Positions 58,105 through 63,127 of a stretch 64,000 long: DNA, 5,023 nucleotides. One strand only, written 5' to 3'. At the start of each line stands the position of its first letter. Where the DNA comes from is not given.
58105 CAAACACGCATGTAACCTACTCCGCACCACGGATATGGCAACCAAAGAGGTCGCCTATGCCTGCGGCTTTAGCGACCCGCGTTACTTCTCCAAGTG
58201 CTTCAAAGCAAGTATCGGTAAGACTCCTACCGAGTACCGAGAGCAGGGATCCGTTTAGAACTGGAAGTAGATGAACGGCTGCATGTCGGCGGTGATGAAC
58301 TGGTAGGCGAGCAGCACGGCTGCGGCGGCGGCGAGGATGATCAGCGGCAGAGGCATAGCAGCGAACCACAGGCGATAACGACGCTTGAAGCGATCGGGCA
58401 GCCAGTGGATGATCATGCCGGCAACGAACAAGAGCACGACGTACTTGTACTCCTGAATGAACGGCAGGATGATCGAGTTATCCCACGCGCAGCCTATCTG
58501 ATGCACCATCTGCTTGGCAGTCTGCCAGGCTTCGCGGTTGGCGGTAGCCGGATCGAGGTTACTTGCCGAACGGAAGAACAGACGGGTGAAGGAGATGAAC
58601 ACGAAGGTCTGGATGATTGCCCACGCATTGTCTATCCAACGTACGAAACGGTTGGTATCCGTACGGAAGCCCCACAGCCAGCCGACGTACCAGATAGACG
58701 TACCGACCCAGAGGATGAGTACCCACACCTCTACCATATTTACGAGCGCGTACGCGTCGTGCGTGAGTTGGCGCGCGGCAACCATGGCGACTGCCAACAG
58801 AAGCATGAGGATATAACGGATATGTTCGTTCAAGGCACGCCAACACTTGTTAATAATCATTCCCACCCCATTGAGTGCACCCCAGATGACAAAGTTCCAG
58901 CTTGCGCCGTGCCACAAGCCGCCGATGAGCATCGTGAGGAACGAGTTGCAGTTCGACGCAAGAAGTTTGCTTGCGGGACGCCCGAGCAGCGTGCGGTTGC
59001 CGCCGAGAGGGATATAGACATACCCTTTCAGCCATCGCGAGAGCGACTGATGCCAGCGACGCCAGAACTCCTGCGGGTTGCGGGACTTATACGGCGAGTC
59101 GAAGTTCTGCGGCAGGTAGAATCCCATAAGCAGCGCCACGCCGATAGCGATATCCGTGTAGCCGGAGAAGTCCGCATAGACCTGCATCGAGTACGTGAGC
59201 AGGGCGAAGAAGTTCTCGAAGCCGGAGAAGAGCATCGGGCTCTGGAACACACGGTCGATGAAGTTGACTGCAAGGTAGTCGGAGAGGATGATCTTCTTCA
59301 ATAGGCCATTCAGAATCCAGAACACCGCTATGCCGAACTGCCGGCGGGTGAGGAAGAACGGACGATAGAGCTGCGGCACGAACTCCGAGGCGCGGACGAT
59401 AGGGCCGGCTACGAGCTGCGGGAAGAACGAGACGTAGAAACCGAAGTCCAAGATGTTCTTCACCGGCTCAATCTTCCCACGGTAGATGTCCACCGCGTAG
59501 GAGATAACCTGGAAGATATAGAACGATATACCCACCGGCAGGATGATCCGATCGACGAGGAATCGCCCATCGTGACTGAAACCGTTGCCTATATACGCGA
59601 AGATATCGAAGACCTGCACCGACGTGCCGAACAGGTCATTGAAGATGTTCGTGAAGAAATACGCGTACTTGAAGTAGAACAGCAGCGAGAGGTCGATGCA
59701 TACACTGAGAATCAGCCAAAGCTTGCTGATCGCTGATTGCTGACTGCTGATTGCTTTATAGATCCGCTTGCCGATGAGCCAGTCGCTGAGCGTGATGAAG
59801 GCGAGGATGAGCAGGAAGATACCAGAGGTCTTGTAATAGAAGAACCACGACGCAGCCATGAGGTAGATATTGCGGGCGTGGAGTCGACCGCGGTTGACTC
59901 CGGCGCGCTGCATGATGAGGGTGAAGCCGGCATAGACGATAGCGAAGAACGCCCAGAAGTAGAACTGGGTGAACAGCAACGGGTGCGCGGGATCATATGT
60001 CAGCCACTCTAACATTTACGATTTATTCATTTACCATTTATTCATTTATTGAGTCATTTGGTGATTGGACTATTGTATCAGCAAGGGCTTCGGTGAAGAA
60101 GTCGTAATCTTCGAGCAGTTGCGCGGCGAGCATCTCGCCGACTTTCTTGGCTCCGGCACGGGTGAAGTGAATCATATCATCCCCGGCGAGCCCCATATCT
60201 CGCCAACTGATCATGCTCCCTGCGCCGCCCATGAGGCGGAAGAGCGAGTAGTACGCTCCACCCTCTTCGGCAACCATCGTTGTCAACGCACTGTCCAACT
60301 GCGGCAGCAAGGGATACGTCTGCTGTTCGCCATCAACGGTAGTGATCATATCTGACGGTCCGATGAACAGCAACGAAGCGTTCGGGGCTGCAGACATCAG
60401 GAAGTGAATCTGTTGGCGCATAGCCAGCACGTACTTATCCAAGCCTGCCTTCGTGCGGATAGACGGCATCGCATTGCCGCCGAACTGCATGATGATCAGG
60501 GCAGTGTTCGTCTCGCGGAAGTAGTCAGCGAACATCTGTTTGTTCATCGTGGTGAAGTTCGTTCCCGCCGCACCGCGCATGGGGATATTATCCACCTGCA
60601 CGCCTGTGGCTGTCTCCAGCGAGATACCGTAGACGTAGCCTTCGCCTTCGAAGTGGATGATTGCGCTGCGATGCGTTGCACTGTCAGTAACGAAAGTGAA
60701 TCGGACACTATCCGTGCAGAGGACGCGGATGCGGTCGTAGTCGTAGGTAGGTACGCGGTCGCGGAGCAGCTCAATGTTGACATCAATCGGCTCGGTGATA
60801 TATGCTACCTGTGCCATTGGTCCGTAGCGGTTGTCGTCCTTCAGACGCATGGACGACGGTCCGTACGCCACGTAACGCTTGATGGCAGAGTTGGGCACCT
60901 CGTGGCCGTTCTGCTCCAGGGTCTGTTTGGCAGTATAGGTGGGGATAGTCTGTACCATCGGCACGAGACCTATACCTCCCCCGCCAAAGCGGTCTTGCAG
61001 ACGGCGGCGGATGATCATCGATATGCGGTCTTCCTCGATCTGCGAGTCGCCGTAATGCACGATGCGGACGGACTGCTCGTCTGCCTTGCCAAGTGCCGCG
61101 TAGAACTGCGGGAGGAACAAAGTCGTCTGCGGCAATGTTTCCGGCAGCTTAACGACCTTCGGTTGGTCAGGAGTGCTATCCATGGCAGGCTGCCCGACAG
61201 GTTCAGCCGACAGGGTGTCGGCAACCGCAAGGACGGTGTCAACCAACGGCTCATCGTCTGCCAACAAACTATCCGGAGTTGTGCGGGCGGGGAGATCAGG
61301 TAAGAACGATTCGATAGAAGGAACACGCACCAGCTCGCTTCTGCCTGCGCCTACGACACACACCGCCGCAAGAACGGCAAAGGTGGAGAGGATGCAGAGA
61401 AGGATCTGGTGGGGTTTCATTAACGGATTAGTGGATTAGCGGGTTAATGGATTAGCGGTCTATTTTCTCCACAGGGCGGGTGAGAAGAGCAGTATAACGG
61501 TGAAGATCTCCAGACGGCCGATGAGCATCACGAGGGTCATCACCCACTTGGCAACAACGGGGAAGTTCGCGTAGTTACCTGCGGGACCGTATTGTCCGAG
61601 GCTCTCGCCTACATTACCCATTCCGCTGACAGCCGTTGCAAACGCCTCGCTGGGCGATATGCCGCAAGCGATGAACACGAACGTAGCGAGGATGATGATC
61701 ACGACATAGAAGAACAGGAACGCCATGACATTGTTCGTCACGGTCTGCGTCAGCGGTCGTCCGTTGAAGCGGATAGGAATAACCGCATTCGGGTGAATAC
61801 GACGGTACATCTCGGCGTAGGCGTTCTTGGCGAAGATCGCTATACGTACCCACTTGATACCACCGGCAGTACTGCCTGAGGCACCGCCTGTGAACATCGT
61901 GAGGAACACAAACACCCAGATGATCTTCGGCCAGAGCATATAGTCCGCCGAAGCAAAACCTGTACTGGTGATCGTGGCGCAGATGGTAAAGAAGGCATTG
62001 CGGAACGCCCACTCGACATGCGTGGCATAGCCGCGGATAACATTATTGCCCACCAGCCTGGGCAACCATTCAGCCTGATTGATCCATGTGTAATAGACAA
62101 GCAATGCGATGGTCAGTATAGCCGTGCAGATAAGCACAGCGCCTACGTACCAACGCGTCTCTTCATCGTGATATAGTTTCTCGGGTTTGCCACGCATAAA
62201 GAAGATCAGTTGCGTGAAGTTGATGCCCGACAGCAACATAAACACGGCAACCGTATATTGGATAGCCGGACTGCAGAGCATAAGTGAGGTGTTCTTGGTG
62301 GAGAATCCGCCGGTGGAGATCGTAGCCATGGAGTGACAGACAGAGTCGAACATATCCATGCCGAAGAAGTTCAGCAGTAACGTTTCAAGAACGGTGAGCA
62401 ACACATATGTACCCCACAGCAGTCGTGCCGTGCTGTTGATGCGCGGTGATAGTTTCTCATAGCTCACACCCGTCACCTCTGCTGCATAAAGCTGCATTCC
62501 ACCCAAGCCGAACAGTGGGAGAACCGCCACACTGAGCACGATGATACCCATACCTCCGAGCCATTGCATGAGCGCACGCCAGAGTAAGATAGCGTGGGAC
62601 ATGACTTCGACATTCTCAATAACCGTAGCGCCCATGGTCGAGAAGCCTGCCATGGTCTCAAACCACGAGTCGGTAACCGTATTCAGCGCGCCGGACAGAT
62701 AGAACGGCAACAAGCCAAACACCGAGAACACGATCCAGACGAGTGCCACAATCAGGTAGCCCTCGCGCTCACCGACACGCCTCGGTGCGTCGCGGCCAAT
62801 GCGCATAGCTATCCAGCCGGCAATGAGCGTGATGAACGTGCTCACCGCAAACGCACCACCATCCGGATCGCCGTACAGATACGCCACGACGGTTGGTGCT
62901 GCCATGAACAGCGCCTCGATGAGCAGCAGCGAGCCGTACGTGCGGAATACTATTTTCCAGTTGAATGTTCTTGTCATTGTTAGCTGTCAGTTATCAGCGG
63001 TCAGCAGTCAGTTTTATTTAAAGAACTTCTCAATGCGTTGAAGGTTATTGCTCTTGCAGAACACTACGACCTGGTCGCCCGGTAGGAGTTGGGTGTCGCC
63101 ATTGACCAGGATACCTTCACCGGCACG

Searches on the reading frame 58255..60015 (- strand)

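Call 28: search_protein_families(library=pfam, proteins=[window:58255-60015:-], max_evalue=0.001)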
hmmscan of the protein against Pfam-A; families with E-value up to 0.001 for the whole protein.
window:58255-60015:- (586 aa): 1 family
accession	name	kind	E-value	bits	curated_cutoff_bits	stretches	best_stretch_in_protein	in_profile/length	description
PF03062.24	MBOAT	-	8.1e-28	98.1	27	1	187-398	80-303/337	MBOAT, membrane-bound O-acyltransferase family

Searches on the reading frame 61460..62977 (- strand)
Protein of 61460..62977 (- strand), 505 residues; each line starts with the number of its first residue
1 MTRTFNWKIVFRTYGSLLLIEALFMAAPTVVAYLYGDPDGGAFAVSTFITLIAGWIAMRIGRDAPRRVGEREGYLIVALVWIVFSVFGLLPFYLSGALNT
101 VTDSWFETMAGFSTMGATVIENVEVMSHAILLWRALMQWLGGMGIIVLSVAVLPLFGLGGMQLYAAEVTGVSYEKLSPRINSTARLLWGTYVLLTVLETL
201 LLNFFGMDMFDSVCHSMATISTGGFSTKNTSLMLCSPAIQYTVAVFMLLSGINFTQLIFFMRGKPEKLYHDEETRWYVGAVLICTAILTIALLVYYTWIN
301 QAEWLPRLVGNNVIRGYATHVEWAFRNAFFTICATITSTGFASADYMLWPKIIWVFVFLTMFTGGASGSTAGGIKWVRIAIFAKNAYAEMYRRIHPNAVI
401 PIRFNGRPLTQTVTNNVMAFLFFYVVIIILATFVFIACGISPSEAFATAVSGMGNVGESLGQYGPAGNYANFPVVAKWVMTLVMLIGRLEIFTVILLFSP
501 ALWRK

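Call 56: find_encoding_contigs(protein=window:61460-62977:-, flank=10000, max_places=2)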
Protein window:61460-62977:- (505 aa): 12 contigs read that carry it; 2 places shown.
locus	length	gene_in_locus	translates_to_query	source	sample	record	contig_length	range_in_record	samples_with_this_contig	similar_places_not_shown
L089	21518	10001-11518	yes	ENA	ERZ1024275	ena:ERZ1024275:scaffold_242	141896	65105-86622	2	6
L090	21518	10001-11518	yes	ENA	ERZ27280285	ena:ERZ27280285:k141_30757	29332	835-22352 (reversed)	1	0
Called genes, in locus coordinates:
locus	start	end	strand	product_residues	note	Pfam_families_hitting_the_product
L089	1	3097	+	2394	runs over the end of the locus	PF00668:Condensation, PF00501:AMP-binding, PF00550:PP-binding (weak), PF00668:Condensation, PF00501:AMP-binding, PF00550:PP-binding, PF01370:Epimerase, PF07993:NAD_binding_4, +1 more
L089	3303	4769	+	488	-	PF04551:GcpE, PF26540:GcpE_C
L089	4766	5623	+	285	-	PF01869:BcrAD_BadFG (weak)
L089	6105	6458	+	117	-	PF01245:Ribosomal_L19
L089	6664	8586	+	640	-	PF13292:DXP_synthase_N, PF17147:PFOR_II (faint), PF02779:Transket_pyr, PF02780:Transketolase_C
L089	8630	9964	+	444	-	PF02254:TrkA_N, PF13241:NAD_binding_7 (faint), PF02080:TrkA_C, PF02254:TrkA_N, PF02080:TrkA_C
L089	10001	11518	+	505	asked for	PF02386:TrkH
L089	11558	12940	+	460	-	PF13472:Lipase_GDSL_2 (weak)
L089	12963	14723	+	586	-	PF03062:MBOAT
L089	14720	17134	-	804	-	PF07494:Reg_prop (faint), PF07495:Y_Y_Y, PF12833:HTH_18, PF00165:HTH_AraC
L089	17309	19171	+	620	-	PF00544:Pectate_lyase_4, PF13229:Beta_helix (weak)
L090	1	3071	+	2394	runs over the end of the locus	PF00668:Condensation, PF00501:AMP-binding, PF00550:PP-binding (weak), PF00668:Condensation, PF00501:AMP-binding, PF00550:PP-binding, PF01370:Epimerase, PF07993:NAD_binding_4, +1 more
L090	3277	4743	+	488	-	PF04551:GcpE, PF26540:GcpE_C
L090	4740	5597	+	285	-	PF01869:BcrAD_BadFG (weak)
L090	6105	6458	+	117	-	PF01245:Ribosomal_L19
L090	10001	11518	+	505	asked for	PF02386:TrkH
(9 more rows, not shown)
